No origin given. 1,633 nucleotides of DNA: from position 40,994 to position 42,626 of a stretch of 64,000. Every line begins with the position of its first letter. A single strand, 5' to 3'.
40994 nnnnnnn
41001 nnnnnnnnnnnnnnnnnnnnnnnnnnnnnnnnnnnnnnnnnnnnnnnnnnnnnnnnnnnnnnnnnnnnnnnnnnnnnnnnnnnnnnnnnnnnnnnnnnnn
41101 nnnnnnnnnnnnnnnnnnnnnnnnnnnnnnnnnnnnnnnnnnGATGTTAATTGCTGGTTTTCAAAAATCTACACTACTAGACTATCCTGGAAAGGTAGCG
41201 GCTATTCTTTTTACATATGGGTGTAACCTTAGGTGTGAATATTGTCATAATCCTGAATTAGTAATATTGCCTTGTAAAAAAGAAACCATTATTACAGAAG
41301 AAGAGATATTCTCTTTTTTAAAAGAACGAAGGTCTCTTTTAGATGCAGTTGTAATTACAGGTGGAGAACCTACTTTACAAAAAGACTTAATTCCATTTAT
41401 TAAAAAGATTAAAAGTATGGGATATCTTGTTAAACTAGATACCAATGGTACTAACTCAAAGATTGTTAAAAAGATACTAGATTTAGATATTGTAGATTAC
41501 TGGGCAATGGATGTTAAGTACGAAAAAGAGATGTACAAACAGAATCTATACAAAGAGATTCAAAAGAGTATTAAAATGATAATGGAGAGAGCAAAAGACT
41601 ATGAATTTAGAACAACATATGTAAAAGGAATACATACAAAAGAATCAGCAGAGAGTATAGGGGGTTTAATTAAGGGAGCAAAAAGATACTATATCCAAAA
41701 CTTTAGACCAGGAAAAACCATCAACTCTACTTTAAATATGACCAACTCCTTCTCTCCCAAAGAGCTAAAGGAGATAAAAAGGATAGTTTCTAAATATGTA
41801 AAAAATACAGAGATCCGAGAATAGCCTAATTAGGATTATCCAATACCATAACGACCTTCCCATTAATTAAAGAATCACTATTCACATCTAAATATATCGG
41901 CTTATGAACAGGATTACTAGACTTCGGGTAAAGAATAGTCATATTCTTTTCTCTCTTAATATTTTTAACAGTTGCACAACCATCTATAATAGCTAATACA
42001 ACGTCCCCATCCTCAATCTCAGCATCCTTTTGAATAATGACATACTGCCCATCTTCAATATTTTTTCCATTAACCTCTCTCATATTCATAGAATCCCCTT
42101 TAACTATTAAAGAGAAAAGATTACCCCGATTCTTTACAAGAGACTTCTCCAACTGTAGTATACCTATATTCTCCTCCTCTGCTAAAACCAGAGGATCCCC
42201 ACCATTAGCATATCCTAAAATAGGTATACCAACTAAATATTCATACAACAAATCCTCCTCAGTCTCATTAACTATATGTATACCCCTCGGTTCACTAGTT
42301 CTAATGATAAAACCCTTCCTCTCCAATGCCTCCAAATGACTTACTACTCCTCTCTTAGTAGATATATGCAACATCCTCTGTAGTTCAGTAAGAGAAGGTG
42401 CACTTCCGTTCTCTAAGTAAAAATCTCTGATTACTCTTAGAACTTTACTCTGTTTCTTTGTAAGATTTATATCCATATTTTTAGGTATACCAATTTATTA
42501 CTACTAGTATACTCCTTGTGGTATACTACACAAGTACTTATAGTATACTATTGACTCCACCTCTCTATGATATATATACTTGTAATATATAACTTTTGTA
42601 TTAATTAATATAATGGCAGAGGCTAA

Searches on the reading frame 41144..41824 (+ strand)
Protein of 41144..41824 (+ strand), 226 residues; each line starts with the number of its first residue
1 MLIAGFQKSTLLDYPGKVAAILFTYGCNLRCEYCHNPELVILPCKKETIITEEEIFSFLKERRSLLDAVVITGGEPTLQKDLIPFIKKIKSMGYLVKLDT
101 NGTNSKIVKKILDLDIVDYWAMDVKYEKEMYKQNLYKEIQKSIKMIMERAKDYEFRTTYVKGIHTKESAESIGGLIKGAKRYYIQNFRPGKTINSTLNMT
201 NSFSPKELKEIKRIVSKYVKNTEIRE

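Call 57: search_protein_families(library=ncbifam, proteins=[window:41144-41824:+], max_evalue=0.00001)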
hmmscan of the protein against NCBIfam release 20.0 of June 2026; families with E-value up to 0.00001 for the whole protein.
window:41144-41824:+ (226 aa): 38 families (the best 25 are shown)
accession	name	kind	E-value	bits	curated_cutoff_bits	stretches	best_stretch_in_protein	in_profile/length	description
TIGR02495.1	NrdG2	equivalog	2.5e-56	190.1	131.15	1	3-188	2-193/193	anaerobic ribonucleoside-triphosphate reductase activating protein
TIGR04041.1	activase_YjjW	hypoth_equivalog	5e-20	72.1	250.2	2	48-220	91-270/276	YjjW family glycine radical enzyme activase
TIGR02493.1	PFLA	equivalog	5.7e-19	68.4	231.75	1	6-150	5-153/235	pyruvate formate-lyase-activating protein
TIGR03963.1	rSAM_QueE_Clost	equivalog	7.4e-15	55.2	260.1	1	16-160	18-164/219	putative 7-carboxy-7-deazaguanine synthase QueE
TIGR02666.1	moaA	equivalog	1.4e-13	50.5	284.05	1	24-104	17-102/336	GTP 3',8-cyclase MoaA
TIGR02494.1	PFLE_PFLC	subfamily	4.9e-13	49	174.35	0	5-39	3-36/293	glycyl-radical enzyme activating protein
TIGR02668.1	moaA_archaeal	equivalog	6.5e-13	48.3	325.25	1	22-104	15-96/303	GTP 3',8-cyclase MoaA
TIGR04349.1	rSAM_QueE_gams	hypoth_equivalog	6.2e-12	45.7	300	1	24-167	26-164/210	7-carboxy-7-deazaguanine synthase QueE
NF043069.1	T4HPD_activ_SAM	equivalog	9.2e-12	44.9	425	0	3-39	4-39/299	trans-4-hydroxy-L-proline dehydratase activase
NF008356.0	PRK11145.1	equivalog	1.8e-11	43.8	375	1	9-162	13-173/246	pyruvate formate lyase 1-activating protein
NF001199.0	PRK00164.2-1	equivalog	2e-11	43.6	231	1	22-117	17-114/308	GTP 3',8-cyclase MoaA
TIGR04317.1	W_rSAM_matur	equivalog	2.2e-11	43.5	380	1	23-207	10-199/349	tungsten cofactor oxidoreductase radical SAM maturase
NF045702.1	rSAM_GDGT_ether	equivalog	1.2e-10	40.7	450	1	18-177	87-251/486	tetraether lipid synthase Tes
TIGR02491.1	NrdG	equivalog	1.5e-10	41.2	126.1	1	8-135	7-140/154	anaerobic ribonucleoside-triphosphate reductase activating protein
TIGR02826.1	RNR_activ_nrdG3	equivalog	3.5e-10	39.9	151.7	1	10-103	8-99/148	anaerobic ribonucleoside-triphosphate reductase activating protein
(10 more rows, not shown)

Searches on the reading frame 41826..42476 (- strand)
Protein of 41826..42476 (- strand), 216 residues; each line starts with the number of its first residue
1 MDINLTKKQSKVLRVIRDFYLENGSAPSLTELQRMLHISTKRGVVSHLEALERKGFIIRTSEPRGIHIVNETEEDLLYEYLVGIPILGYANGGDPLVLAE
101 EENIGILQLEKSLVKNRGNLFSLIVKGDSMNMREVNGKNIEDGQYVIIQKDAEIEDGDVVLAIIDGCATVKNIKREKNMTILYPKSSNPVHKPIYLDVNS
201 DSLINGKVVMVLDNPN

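Call 29: search_protein_families(library=pfam, proteins=[window:41826-42476:-], max_evalue=0.0001)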
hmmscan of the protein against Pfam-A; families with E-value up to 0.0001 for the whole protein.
window:41826-42476:- (216 aa): 2 families
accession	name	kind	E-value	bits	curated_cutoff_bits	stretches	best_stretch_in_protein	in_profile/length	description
PF00717.28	Peptidase_S24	-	3.9e-19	68.9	23.3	1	86-209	2-116/116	Peptidase S24-like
PF01726.22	LexA_DNA_bind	-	6.6e-14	51.9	23.7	1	4-61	3-60/65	LexA DNA binding domain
